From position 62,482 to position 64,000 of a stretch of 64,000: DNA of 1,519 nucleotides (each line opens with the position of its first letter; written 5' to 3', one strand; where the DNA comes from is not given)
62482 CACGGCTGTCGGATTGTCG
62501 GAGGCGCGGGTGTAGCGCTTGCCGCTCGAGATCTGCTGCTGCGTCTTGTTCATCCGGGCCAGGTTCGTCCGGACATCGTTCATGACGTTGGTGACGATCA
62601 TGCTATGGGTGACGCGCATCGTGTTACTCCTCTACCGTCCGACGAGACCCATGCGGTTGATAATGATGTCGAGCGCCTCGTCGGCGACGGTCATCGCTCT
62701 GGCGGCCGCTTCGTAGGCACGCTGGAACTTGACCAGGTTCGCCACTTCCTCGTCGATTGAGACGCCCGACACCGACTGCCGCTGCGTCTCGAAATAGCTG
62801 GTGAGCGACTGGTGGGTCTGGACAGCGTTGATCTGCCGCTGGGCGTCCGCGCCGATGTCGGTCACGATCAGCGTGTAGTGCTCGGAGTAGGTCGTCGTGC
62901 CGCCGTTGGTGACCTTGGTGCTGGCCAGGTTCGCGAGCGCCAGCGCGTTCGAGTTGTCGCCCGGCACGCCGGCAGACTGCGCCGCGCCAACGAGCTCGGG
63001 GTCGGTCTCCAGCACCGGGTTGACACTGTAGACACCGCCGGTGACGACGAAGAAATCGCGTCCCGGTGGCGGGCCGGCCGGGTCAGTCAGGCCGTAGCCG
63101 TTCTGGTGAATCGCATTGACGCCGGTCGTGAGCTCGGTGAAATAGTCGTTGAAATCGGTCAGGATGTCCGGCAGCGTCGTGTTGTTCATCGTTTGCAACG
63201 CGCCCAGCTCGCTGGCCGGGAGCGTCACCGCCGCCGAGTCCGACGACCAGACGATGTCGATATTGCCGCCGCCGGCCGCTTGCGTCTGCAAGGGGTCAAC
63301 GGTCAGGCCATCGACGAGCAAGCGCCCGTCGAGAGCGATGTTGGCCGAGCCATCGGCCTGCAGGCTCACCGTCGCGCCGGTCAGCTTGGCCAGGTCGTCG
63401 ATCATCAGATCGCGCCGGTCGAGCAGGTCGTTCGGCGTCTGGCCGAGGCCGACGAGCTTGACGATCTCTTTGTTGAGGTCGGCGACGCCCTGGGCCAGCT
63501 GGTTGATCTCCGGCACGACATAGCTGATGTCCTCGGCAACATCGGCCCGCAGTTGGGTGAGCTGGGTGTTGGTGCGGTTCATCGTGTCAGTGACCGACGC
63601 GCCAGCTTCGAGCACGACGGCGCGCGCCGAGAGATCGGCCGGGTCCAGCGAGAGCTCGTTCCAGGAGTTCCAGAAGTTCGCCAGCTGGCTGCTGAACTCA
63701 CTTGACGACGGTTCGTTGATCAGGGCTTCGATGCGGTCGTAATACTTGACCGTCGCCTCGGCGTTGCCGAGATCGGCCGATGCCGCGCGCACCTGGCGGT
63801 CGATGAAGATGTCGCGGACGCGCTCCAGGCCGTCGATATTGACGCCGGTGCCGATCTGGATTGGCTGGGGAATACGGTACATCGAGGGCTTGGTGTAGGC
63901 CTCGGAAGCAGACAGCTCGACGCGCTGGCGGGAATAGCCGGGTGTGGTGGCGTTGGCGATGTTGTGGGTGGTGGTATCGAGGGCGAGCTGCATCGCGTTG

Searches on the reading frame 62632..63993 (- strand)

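Call 88: search_protein_families(library=pfam, proteins=[window:62632-63993:-], max_evalue=0.00001)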
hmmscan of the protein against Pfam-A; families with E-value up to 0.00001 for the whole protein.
window:62632-63993:- (453 aa): 2 families
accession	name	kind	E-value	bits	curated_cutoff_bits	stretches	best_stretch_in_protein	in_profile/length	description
PF22638.1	FlgK_D1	-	3e-55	187.8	28.6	1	86-315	2-233/233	Flagellar hook-associated protein FlgK helical domain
PF06429.18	Flg_bbr_C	-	3.5e-11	42.9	23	1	406-446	5-45/46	Flagellar basal body rod FlgEFG protein C-terminal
